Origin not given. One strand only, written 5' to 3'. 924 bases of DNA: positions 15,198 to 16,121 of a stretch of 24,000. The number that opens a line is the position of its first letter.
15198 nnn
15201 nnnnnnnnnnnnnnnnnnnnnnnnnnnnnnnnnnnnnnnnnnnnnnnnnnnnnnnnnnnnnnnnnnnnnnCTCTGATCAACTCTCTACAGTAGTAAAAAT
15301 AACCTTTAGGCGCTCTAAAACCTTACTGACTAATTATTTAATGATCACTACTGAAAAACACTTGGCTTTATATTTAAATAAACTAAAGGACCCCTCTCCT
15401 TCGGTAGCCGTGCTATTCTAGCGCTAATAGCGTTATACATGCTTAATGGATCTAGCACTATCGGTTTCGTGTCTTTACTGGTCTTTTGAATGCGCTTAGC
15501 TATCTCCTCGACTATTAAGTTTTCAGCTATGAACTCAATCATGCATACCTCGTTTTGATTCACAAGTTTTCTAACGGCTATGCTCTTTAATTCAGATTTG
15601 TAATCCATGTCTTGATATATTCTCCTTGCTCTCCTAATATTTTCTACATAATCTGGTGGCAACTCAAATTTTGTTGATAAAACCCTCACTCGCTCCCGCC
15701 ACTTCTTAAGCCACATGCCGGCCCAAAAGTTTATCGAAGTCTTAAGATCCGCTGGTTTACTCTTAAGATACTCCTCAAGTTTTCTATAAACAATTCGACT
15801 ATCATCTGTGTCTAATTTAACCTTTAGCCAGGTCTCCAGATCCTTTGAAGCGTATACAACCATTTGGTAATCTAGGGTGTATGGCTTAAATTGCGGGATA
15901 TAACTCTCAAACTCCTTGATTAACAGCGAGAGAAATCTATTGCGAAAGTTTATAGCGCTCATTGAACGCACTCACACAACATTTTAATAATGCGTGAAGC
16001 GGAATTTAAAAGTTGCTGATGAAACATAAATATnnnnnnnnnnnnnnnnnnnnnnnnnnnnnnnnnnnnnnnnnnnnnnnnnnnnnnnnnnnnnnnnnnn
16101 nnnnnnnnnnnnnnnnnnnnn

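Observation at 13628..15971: Zn-knuckle-less PriS-like primase translationally coupled to a KaiC/RadB-type ATPase, with an orphan 207-aa protein upstream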

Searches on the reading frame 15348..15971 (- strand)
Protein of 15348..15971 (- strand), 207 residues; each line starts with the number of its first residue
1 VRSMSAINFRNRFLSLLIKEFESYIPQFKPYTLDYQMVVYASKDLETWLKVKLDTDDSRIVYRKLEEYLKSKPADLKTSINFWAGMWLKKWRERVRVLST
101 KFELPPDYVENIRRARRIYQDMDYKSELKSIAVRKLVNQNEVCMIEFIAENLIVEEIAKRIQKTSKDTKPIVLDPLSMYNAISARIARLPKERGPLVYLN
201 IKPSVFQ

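Call 3: search_protein_families(library=pfam, proteins=[window:15348-15971:-], max_evalue=0.1)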
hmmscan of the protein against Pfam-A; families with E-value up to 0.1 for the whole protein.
window:15348-15971:- (207 aa): 1 family
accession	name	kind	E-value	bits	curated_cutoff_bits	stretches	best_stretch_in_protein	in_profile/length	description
PF10004.14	DUF2247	-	0.067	13.3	25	0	87-151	80-142/158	Uncharacterized protein conserved in bacteria (DUF2247)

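Call 4: search_protein_families(library=ncbifam, proteins=[window:15348-15971:-], max_evalue=0.1)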
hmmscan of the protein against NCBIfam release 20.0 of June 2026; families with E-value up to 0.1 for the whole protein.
window:15348-15971:- (207 aa): 3 families
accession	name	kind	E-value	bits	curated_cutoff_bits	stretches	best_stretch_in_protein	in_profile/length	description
TIGR00608.1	radc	subfamily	0.00067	19.5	133.85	1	117-205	40-130/218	RadC family protein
NF000642.1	PRK00024.1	equivalog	0.0045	16.7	180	1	113-205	33-124/212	RadC family protein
NF008506.0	PRK11423.1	equivalog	0.022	14.3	257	1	73-134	191-253/261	methylmalonyl-CoA decarboxylase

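Call 6: search_protein_families(library=phrogs, proteins=[window:15348-15971:-], max_evalue=1)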
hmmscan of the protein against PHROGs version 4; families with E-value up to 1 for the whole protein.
window:15348-15971:- (207 aa): 1 family
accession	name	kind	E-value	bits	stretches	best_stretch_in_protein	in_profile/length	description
phrog_20488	-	unknown function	0.093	14.3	1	49-76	29-56/70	-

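Call 7: search_protein_families(library=padloc, proteins=[window:15348-15971:-], max_evalue=1)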
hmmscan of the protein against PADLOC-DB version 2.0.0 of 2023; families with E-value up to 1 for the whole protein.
window:15348-15971:- (207 aa): 0 families

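Call 56: find_homologous_proteins(query=window:15348-15971:-, max_evalue=0.001)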
Query window:15348-15971:- (207 aa): 92 proteins with E <= 0.001 among 306 candidates.
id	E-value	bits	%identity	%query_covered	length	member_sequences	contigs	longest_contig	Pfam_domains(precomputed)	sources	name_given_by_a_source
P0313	1.1e-124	432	99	99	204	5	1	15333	-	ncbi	ncbi:MAG: hypothetical protein QXU95_03295 [Candidatus Bathyarchaeia archaeon]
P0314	1.5e-101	356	79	98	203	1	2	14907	-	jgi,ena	-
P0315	4.0e-101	355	76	99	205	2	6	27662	-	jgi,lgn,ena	jgi:hypothetical protein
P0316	5.0e-101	354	79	98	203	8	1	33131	-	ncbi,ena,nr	ncbi:hypothetical protein J7L27_02175 [Candidatus Bathyarchaeota archaeon]|nr:hypothetical protein [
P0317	1.8e-100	353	74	98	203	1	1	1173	-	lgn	-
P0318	2.0e-100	352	75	98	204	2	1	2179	-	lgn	-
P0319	2.6e-100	352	72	98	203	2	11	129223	-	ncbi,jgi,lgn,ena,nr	ncbi:MAG: hypothetical protein QW502_01165 [Candidatus Bathyarchaeia archaeon]|nr:hypothetical prote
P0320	2.4e-99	349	76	99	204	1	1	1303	-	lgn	-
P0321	6.3e-99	348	75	99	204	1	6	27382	-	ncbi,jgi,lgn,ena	ncbi:MAG: hypothetical protein QW145_04535 [Candidatus Bathyarchaeia archaeon]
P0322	1.3e-98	346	74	99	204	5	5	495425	-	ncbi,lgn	ncbi:MAG: hypothetical protein QXT26_06685 [Thermoproteota archaeon]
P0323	1.7e-98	346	75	97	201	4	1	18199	-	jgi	-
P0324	3.9e-98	345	75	99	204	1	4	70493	-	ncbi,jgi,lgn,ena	ncbi:MAG: hypothetical protein QXX94_05270 [Candidatus Bathyarchaeia archaeon]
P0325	4.5e-97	341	73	99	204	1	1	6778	-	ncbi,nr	ncbi:MAG: hypothetical protein N3E47_03600 [Candidatus Bathyarchaeota archaeon]|nr:hypothetical prot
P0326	7.2e-97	341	75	99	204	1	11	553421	-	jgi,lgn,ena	jgi:hypothetical protein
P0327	2.3e-96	339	74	98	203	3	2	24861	-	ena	-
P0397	1.6e-51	193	44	98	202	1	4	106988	-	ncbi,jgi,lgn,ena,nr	ncbi:hypothetical protein DRO37_05630 [Candidatus Bathyarchaeota archaeon]|nr:MAG: hypothetical prot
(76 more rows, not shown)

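Call 58: find_encoding_contigs(protein=P0397, flank=6000, max_places=1)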
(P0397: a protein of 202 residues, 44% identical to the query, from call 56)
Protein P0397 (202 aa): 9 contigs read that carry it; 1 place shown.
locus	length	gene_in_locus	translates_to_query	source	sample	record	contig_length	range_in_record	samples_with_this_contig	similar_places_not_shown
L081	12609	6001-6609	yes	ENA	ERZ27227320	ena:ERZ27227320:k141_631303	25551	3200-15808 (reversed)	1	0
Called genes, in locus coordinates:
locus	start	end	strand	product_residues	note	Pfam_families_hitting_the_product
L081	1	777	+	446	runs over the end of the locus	PF03486:HI0933_like (faint), PF07992:Pyr_redox_2, PF13738:Pyr_redox_3, PF01266:DAO (faint), PF00070:Pyr_redox, PF02852:Pyr_redox_dim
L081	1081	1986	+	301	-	PF00753:Lactamase_B, PF23023:Anti-Pycsar_Apyc1 (weak), PF12706:Lactamase_B_2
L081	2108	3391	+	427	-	PF04312:DUF460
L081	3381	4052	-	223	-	-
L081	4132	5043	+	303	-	PF01913:FTR, PF02741:FTR_C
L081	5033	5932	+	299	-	PF00294:PfkB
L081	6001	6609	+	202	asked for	-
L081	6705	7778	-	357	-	PF02800:Gp_dh_C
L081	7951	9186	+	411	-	PF00162:PGK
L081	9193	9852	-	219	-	PF01865:PhoU_div, PF01895:PhoU (weak)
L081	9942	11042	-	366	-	PF00005:ABC_tran, PF08402:TOBE_2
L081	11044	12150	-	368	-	PF00005:ABC_tran, PF13304:AAA_21 (faint), PF08402:TOBE_2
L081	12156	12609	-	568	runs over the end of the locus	PF00528:BPD_transp_1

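Call 64: predict_structure(alignment_id=A3)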
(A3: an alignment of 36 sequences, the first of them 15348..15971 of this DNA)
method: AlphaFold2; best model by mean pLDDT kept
length: 207 residues; sequences in the alignment: 36
mean_pLDDT: 85.3   pTM: 0.82
mean pLDDT of the five models: 85.3, 84.2, 83.6, 83.3, 83.3
residues with pLDDT >= 90: 110; 70-90: 69; 50-70: 21; < 50: 7
segments of 3 or more residues with pLDDT < 50: 1-3, 204-207
pLDDT, mean of each block of 10 residues (from residue 1): 58 86 79 81 95 93 91 91 94 84 79 93 94 96 95 94 65 87 93 85 48
secondary structure, 60 per line:
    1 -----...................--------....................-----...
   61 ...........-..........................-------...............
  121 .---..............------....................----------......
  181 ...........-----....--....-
elements in order: H6-24 H33-52 H58-71 H73-94 E95-98 H106-121 H125-138 H145-164 H175-191 E197-200 H203-206

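Call 67: fold_search(model_id=the predicted structure, library=pdb)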
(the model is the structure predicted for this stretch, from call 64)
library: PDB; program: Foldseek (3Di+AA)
matches with E <= 10: 54; with E <= 0.001: 0
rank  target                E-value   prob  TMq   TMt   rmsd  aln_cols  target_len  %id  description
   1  6ar7_D                7.1e-01  0.09  0.16  0.16  16.4       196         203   11  Crystal structure of a putative uncharacterized protein from Burkholderia thailandensis (released 2017-09-20)
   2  5cwi                  7.8e-01  0.15  0.22  0.20  12.3       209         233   10  Crystal structure of de novo designed helical repeat protein DHR18 (released 2015-12-16)
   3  4wd7_B                1.4e+00  0.07  0.17  0.14  22.2       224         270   15  Crystal structure of a bacterial Bestrophin homolog from Klebsiella pneumoniae by Zn-SAD phasing (released 2014-10-01)
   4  6ivw_E                1.4e+00  0.06  0.18  0.15  22.8       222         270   15  Crystal structure of a bacterial Bestrophin homolog from Klebsiella pneumoniae with a mutation D269A (released 2019-11-13)
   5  7upq_A                1.5e+00  0.06  0.15  0.16  16.1       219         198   10  Crystal structure of designed heterotrimeric assembly DHT03_1arm_A21/B/C (released 2022-12-14)
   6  6ivk_B                1.6e+00  0.07  0.18  0.14  22.0       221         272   14  Crystal structure of a membrane protein G175A (released 2019-11-06)
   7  4f7n_B                2.0e+00  0.06  0.20  0.16  17.4       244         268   13  Crystal structure of human CDK8/CYCC in complex with compound 11 (1-[3-tert-butyl-1-(4-methylphenyl)-1H-pyrazol-5-yl]- (released 2013-05-01)
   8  6iv4_A                2.0e+00  0.05  0.16  0.14  22.6       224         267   16  Crystal structure of a bacterial Bestrophin homolog from Klebsiella pneumoniae with a mutation W252F (released 2019-11-13)
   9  6ivm_B                2.3e+00  0.04  0.16  0.14  22.3       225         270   15  Crystal structure of a membrane protein P143A (released 2019-11-06)
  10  5x09                  2.5e+00  0.08  0.16  0.08  12.4       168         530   15  Crystal structure of subunit A mutant P235A/S238C of the A-ATP synthase from pyrococcus horikoshii OT3 (released 2017-11-29)
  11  6qtg_B                2.5e+00  0.04  0.17  0.15  14.7       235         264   13  Crystal structure of human CDK8/CYCC in complex with BI-1347 (released 2020-03-18)
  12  9h8c_B                2.8e+00  0.05  0.18  0.16  15.2       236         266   11  Human CDK8/Cyclin-C complex with inhibitor 2-9 (released 2025-01-22)
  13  9dwt_A                2.8e+00  0.04  0.18  0.10  17.6       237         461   10  PKD2 ion channel, F634A mutant (released 2026-01-21)
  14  7upq_J                3.3e+00  0.03  0.14  0.15  15.9       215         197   11  Crystal structure of designed heterotrimeric assembly DHT03_1arm_A21/B/C (released 2022-12-14)
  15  1r0d_A                3.4e+00  0.04  0.15  0.16  21.2       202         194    9  HIP1R THATCH DOMAIN CORE (released 2004-07-06)
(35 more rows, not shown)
